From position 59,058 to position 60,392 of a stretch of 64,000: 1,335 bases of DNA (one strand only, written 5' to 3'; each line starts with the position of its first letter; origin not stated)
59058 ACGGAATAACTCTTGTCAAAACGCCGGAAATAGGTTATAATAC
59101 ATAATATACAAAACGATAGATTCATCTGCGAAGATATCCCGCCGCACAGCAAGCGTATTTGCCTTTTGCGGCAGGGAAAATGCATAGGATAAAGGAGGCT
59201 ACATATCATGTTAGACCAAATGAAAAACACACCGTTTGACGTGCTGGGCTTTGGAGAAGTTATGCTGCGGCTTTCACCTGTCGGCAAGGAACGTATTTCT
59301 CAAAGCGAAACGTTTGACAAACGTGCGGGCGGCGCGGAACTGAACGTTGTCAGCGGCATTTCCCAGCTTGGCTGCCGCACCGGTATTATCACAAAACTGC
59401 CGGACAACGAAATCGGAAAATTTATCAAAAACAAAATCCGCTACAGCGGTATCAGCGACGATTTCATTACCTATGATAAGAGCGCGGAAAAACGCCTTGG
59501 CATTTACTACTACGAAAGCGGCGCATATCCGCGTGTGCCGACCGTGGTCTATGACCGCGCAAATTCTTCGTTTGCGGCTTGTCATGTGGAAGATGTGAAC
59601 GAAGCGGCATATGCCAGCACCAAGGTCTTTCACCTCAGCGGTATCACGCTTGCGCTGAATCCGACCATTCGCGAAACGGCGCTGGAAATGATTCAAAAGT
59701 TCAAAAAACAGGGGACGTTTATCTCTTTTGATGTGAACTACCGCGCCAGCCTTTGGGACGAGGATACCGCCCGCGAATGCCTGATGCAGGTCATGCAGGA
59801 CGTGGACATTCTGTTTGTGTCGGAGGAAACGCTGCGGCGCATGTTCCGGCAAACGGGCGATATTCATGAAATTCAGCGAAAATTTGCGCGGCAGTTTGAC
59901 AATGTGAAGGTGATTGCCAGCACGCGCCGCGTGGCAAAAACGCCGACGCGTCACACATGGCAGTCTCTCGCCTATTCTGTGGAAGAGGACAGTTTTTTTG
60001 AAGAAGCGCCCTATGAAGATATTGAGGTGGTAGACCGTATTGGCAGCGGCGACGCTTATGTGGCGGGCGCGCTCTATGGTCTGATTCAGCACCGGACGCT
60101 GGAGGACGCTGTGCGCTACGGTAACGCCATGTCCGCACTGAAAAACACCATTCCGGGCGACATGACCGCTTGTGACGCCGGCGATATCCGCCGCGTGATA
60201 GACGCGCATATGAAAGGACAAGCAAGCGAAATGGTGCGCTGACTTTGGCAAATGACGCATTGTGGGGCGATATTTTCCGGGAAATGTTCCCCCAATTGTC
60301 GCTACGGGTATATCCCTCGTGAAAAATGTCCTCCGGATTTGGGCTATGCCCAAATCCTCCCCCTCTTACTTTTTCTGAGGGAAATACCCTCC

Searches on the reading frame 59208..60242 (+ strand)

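Call 20: search_protein_families(library=pfam, proteins=[window:59208-60242:+], max_evalue=0.01)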
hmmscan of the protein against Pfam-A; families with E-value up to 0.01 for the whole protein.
window:59208-60242:+ (344 aa): 1 family
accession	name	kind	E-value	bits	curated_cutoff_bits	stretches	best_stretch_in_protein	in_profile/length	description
PF00294.29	PfkB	-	4.4e-41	141.6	25.8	1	14-317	6-294/302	pfkB family carbohydrate kinase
